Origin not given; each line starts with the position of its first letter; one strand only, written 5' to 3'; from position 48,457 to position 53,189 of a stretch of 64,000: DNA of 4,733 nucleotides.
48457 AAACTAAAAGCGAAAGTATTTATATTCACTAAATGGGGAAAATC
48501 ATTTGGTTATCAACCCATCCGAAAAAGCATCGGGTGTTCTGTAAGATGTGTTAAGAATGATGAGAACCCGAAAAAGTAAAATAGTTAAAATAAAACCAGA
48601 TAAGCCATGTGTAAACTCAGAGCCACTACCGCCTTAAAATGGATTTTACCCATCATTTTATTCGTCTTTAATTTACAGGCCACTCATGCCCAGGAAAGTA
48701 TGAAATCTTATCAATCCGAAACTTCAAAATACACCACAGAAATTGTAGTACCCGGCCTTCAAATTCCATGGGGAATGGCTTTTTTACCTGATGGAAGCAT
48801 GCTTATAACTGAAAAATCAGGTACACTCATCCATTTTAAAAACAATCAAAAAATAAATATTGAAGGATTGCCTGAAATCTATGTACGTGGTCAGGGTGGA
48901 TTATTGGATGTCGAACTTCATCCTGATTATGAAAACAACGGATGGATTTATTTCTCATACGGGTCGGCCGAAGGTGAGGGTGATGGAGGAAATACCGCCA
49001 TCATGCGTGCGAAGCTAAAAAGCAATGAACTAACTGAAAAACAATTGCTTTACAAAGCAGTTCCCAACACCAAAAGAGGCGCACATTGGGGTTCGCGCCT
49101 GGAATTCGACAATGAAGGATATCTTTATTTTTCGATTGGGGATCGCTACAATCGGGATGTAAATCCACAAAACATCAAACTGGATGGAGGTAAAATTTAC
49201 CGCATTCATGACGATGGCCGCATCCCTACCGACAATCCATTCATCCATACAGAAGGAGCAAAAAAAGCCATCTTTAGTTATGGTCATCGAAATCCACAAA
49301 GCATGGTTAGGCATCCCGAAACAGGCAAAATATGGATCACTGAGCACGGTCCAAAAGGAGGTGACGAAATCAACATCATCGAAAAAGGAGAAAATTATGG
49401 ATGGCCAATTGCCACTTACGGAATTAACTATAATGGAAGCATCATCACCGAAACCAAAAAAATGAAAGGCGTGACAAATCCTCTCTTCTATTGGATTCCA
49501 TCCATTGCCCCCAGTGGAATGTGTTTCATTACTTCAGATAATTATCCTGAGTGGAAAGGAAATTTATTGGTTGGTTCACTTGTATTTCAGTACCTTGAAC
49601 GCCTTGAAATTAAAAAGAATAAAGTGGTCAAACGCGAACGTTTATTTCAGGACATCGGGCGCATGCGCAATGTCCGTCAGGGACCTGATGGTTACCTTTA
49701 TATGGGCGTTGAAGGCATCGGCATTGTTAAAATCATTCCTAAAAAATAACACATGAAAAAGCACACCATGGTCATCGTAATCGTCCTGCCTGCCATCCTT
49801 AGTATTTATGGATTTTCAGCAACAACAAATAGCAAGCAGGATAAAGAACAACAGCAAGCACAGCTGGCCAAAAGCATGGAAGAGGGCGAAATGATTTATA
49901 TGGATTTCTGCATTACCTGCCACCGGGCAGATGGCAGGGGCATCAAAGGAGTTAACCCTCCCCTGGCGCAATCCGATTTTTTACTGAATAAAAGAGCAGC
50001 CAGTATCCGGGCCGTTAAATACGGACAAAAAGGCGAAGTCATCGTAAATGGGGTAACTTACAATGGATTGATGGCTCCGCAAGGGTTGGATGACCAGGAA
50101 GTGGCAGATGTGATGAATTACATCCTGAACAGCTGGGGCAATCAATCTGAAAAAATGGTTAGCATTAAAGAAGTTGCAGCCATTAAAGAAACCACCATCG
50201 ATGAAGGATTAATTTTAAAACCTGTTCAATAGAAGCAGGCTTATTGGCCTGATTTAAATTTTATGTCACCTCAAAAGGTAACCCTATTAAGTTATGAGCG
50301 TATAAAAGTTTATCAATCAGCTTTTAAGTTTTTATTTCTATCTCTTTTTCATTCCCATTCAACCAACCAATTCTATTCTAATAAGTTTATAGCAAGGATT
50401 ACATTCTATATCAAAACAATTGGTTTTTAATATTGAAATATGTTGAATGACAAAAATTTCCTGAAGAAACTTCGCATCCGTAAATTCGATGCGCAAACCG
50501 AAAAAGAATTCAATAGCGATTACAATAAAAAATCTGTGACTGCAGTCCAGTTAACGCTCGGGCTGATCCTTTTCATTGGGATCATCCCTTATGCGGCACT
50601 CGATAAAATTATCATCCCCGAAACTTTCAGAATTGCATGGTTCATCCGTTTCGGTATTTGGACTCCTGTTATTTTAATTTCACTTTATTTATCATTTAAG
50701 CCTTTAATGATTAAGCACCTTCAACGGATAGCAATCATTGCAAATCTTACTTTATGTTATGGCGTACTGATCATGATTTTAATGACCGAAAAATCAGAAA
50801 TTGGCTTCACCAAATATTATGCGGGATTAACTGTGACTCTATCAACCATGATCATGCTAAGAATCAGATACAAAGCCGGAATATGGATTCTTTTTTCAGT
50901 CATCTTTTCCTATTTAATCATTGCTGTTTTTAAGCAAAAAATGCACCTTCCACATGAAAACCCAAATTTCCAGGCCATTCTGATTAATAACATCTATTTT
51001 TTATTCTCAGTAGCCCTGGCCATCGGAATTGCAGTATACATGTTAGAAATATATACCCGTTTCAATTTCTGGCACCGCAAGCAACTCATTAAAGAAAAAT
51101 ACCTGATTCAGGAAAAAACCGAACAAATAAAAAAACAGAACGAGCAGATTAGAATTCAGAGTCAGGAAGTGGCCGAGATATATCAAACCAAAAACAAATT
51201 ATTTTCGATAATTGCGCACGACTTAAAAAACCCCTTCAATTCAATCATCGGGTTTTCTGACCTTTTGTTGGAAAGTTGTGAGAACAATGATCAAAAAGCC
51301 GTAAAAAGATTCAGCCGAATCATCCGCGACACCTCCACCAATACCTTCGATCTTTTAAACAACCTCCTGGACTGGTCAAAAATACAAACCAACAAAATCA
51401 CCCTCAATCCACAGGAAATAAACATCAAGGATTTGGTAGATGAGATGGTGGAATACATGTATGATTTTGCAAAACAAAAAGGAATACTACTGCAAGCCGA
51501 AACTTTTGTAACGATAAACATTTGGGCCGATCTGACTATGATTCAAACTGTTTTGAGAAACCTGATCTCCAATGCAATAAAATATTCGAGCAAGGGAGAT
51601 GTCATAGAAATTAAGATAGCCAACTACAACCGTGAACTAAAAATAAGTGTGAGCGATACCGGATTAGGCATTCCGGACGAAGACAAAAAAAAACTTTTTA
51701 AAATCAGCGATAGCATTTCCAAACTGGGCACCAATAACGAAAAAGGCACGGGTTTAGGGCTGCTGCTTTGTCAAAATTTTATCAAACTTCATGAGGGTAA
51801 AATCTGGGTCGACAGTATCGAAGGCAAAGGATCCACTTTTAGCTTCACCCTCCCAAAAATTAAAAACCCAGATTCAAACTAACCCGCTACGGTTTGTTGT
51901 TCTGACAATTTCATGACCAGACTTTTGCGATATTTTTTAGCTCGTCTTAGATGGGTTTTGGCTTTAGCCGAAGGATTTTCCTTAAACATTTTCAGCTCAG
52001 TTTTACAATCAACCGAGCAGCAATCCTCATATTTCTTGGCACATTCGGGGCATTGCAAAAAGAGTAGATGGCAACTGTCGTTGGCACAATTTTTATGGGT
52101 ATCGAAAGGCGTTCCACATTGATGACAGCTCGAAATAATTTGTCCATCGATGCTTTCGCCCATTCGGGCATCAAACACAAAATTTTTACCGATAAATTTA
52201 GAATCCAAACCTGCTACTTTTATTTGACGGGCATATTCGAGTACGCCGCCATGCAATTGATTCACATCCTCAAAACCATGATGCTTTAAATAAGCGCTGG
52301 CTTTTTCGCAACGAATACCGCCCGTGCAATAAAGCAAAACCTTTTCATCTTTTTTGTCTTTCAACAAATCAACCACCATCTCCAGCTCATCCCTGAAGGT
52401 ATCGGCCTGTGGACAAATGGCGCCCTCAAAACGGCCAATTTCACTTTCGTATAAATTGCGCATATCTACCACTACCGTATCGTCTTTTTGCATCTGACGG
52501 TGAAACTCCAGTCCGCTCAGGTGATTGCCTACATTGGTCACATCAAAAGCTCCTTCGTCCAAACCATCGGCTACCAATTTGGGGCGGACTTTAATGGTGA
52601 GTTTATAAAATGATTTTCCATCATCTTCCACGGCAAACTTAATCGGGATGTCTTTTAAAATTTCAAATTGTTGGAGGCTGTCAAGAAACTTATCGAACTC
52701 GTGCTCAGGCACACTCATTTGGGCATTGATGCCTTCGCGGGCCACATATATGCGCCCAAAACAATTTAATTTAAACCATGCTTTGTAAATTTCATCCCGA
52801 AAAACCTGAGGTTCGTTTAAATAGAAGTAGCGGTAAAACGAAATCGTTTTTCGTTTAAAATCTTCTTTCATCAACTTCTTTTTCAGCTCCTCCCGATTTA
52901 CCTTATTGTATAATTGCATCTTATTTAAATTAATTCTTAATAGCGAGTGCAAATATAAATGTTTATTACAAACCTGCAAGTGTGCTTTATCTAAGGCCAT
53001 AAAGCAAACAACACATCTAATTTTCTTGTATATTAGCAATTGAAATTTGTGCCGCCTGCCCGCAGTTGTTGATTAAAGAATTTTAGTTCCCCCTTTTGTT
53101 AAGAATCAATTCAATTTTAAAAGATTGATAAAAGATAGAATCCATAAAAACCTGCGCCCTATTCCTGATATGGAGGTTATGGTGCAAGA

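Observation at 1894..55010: Family of co-oriented attC-like structured repeats dispersed among housekeeping genes, each beside cassette-type cargo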

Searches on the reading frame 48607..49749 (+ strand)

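Call 13: search_protein_families(library=pfam, proteins=[window:48607-49749:+])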
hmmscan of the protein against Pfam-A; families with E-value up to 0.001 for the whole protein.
window:48607-49749:+ (380 aa): 1 family
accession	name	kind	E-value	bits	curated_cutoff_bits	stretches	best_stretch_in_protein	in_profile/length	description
PF07995.17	GSDH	-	2.4e-130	435.1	25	1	51-369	1-324/332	Glucose / Sorbosone dehydrogenase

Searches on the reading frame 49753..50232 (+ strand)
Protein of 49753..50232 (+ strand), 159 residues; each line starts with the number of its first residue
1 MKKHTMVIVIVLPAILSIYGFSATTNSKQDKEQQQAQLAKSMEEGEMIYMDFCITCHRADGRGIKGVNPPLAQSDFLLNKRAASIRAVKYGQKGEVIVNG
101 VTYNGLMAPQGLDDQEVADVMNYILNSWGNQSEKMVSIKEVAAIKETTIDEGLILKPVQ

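Call 13: search_protein_families(library=pfam, proteins=[window:49753-50232:+])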
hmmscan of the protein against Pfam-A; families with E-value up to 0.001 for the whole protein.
window:49753-50232:+ (159 aa): 2 families
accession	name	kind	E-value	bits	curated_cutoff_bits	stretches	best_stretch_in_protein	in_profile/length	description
PF00034.26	Cytochrom_C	-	9.9e-13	49.7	21.3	1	43-128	2-90/90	Cytochrome c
PF13442.11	Cytochrome_CBB3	-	2.4e-07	31.4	27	1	42-124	3-68/68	Cytochrome C oxidase, cbb3-type, subunit III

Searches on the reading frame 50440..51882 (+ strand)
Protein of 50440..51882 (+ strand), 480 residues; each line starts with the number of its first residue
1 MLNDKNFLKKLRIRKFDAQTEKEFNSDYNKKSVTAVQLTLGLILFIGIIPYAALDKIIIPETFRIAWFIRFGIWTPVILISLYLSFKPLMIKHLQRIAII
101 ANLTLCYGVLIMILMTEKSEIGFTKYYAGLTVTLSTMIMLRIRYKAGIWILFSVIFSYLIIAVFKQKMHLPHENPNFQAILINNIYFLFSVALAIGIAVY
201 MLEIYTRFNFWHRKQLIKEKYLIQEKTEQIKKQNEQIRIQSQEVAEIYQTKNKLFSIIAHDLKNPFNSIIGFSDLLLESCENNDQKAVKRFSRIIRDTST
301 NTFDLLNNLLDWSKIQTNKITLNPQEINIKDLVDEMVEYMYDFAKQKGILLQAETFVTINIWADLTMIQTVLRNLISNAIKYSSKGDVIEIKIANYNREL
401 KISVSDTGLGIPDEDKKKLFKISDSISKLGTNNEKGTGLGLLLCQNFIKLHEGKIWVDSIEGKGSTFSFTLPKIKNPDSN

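Call 13: search_protein_families(library=pfam, proteins=[window:50440-51882:+])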
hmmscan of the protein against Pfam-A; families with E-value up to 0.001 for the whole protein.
window:50440-51882:+ (480 aa): 4 families
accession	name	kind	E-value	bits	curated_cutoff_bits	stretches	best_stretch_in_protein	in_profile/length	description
PF02518.31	HATPase_c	-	3.1e-26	92.4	26.4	1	364-473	2-109/111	Histidine kinase-, DNA gyrase B-, and HSP90-like ATPase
PF00512.31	HisKA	-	5.9e-11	42.7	26.9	1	251-317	2-65/66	His Kinase A (phospho-acceptor) domain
PF13581.12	HATPase_c_2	-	0.00018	21.9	27.4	1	369-448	33-109/127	Histidine kinase-like ATPase domain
PF13589.12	HATPase_c_3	-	0.00043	20.7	25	0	369-440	4-76/137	Histidine kinase-, DNA gyrase B-, and HSP90-like ATPase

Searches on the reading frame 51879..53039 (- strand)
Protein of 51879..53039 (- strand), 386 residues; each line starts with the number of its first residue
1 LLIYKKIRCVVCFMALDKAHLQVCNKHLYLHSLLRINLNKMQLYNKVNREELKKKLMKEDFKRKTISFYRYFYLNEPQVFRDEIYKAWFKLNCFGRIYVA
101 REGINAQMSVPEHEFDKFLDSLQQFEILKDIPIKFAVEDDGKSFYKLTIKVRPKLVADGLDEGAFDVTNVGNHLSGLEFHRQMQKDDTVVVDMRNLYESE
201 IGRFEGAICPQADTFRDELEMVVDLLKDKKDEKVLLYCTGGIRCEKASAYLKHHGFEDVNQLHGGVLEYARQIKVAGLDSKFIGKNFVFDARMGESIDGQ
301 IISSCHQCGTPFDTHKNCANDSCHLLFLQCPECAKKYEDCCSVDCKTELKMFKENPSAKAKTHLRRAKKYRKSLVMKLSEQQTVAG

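Call 13: search_protein_families(library=pfam, proteins=[window:51879-53039:-])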
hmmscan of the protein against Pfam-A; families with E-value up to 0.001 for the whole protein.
window:51879-53039:- (386 aa): 3 families
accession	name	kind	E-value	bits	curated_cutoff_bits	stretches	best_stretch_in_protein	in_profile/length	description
PF17773.7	UPF0176_N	-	3.8e-23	82.1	26.2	1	64-154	2-91/92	UPF0176 acylphosphatase like domain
PF12368.13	Rhodanese_C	-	1.1e-21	77.3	26.9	1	284-346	2-66/66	Rhodanase C-terminal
PF00581.25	Rhodanese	-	7.6e-10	39.6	22.2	1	178-270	4-100/102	Rhodanese-like domain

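Call 85: find_homologous_proteins(query=window:51882-53000:-, max_evalue=1e-60)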
Query window:51882-53000:- (373 aa): 7998 proteins with E <= 1e-60 among 8000 candidates; the best 120 are listed.
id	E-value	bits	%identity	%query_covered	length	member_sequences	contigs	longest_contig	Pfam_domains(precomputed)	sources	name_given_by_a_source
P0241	2.4e-220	749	90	96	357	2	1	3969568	PF12368.14,PF00581.26,PF17773.8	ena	-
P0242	1.1e-182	625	78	91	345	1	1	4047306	PF12368.14,PF00581.26,PF17773.8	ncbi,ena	-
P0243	2.0e-182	625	77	92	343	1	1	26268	PF12368.14,PF00581.26,PF17773.8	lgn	-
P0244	4.8e-179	613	77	91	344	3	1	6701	PF12368.14,PF00581.26,PF17773.8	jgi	-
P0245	7.8e-179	613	75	92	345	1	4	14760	PF12368.14,PF00581.26,PF17773.8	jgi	jgi:UPF0176 protein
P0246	1.8e-178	612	77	91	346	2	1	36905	PF12368.14,PF00581.26,PF17773.8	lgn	-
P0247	1.7e-176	605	77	91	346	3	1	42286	PF12368.14,PF00581.26,PF17773.8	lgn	-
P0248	1.7e-174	598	73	92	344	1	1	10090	PF12368.14,PF00581.26,PF17773.8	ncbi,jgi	-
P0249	6.2e-173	593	74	90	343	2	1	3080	PF12368.14,PF00581.26,PF17773.8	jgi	-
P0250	9.9e-173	593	72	92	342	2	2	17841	PF12368.14,PF00581.26,PF17773.8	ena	-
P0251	2.6e-172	591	74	90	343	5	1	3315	PF12368.14,PF00581.26,PF17773.8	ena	-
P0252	8.7e-172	590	72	92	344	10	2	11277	PF12368.14,PF00581.26,PF17773.8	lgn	-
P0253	1.5e-171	589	72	92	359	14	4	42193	PF12368.14,PF00581.26,PF17773.8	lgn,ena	-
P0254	1.9e-171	588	73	92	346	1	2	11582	PF12368.14,PF00581.26,PF17773.8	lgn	-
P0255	2.3e-171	588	73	92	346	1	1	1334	PF12368.14,PF00581.26,PF17773.8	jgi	jgi:UPF0176 protein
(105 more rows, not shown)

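Call 86: find_encoding_contigs(protein=P0241, flank=10000, max_places=2)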
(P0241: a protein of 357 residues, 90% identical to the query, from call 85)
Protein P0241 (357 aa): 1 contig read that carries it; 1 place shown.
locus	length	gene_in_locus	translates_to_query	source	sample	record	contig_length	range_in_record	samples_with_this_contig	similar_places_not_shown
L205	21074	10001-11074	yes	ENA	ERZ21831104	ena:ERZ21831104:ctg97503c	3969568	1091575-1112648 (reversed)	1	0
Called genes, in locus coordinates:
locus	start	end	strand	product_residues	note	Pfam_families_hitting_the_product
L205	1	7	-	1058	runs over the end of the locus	PF07719:TPR_2 (faint), PF13181:TPR_8 (faint), PF13374:TPR_10 (faint), PF00512:HisKA, PF02518:HATPase_c, PF00072:Response_reg, PF12833:HTH_18, PF00165:HTH_AraC, +1 more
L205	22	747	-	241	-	PF00072:Response_reg, PF04397:LytTR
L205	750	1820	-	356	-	PF06580:His_kinase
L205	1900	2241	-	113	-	PF04993:TfoX_N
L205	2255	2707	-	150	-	-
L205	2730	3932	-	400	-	-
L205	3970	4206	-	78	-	PF09413:DUF2007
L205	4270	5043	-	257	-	PF00583:Acetyltransf_1 (weak), PF14268:YoaP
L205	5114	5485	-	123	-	PF00903:Glyoxalase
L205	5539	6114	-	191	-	PF13302:Acetyltransf_3, PF13420:Acetyltransf_4, PF00583:Acetyltransf_1, PF13523:Acetyltransf_8 (weak), PF08445:FR47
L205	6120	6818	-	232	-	PF06439:3keto-disac_hyd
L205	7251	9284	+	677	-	-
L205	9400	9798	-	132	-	-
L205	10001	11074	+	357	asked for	PF17773:UPF0176_N, PF00581:Rhodanese, PF12368:Rhodanese_C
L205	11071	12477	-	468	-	PF00512:HisKA, PF02518:HATPase_c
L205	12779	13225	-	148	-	PF00034:Cytochrom_C, PF13442:Cytochrome_CBB3 (weak)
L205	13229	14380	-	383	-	PF07995:GSDH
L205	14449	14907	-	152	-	PF12675:DUF3795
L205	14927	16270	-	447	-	PF01120:Alpha_L_fucos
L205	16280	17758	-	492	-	PF01120:Alpha_L_fucos, PF16757:Fucosidase_C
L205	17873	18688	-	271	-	PF00795:CN_hydrolase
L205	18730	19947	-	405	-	PF03486:HI0933_like, PF07992:Pyr_redox_2 (faint), PF22780:HI0933_like_1st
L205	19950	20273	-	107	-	PF01258:zf-dskA_traR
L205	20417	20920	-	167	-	PF13505:OMP_b-brl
